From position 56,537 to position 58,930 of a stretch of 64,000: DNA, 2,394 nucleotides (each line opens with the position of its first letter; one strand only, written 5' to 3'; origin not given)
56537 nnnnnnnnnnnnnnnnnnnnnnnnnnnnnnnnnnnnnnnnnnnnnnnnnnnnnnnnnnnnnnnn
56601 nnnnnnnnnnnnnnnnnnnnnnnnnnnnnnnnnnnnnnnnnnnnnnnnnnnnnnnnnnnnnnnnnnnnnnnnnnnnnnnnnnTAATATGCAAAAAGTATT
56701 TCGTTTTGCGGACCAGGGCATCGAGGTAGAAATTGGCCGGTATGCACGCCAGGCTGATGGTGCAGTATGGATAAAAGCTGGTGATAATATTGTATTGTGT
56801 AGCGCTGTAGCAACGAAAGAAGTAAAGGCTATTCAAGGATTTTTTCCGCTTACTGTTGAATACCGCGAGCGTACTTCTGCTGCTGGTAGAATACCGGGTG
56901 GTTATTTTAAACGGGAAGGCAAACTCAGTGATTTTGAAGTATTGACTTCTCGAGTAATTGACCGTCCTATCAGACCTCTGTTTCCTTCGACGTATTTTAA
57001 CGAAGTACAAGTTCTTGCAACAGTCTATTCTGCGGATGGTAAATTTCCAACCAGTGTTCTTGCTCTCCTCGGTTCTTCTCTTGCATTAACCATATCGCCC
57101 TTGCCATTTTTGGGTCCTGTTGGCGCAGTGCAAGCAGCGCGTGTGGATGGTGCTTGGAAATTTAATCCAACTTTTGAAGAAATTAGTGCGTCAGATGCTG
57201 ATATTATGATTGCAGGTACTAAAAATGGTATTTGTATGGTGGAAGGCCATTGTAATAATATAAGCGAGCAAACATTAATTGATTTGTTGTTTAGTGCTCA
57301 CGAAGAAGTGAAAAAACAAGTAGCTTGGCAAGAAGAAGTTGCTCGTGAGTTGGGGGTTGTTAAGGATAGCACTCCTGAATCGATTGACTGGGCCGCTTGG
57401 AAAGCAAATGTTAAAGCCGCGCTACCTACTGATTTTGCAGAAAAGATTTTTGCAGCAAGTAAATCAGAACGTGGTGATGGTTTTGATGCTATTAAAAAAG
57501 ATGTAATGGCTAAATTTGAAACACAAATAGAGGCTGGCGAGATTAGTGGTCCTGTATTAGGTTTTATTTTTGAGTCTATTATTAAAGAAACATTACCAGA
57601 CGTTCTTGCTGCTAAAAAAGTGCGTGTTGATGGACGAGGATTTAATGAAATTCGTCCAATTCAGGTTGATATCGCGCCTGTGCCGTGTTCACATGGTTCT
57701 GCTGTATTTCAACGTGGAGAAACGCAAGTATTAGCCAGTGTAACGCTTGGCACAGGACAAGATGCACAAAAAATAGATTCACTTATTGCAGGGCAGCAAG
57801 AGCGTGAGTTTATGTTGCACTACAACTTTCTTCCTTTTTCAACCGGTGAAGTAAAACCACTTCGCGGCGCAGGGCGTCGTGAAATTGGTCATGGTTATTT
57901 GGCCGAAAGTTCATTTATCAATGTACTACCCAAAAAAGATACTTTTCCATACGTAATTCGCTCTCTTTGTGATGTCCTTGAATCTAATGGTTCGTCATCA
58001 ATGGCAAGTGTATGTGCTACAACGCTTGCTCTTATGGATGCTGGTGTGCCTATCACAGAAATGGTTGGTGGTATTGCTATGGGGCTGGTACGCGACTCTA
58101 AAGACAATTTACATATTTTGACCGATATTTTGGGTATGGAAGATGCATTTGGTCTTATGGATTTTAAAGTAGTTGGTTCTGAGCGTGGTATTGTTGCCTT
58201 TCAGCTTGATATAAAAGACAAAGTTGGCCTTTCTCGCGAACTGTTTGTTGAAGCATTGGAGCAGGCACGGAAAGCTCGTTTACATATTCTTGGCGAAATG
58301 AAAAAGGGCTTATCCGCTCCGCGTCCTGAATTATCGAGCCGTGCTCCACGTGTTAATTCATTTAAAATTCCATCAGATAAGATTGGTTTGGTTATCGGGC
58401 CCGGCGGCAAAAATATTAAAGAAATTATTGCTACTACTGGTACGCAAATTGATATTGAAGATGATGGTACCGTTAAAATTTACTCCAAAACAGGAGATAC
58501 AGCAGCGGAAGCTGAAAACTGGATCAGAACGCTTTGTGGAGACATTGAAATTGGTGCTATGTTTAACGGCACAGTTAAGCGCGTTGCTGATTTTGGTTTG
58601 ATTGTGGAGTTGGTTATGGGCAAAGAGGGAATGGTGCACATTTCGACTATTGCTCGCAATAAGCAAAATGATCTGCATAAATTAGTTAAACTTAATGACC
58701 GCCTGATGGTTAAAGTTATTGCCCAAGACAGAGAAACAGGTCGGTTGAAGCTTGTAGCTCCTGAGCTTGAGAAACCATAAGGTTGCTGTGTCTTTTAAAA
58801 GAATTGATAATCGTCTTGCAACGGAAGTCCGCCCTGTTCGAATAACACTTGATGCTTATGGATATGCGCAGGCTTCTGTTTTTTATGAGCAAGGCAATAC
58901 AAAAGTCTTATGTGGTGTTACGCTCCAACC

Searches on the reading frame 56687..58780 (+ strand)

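Call 79: search_protein_families(library=pfam, proteins=[window:56687-58780:+], max_evalue=0.001)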
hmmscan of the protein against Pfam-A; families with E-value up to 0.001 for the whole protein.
window:56687-58780:+ (697 aa): 6 families
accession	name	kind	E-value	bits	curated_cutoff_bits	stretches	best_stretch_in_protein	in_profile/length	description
PF01138.27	RNase_PH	-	2e-52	177.5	25.5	2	321-455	1-130/130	3' exoribonuclease family, domain 1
PF03725.20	RNase_PH_C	-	2.5e-15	56.6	20.8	1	143-206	1-66/67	3' exoribonuclease family, domain 2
PF00575.29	S1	-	1.5e-13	51.4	22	1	620-689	2-71/74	S1 RNA binding domain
PF00013.35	KH_1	-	8.7e-13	48.3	21.5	1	558-613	3-64/66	KH domain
PF03726.19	PNPase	-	4.2e-07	30.8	24.6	1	240-317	4-80/81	Polyribonucleotide nucleotidyltransferase, RNA binding domain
PF22675.2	KH-I_KHDC4-BBP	-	1.6e-05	25.1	30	1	566-608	8-50/76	KHDC4/BBP-like, KH-domain type I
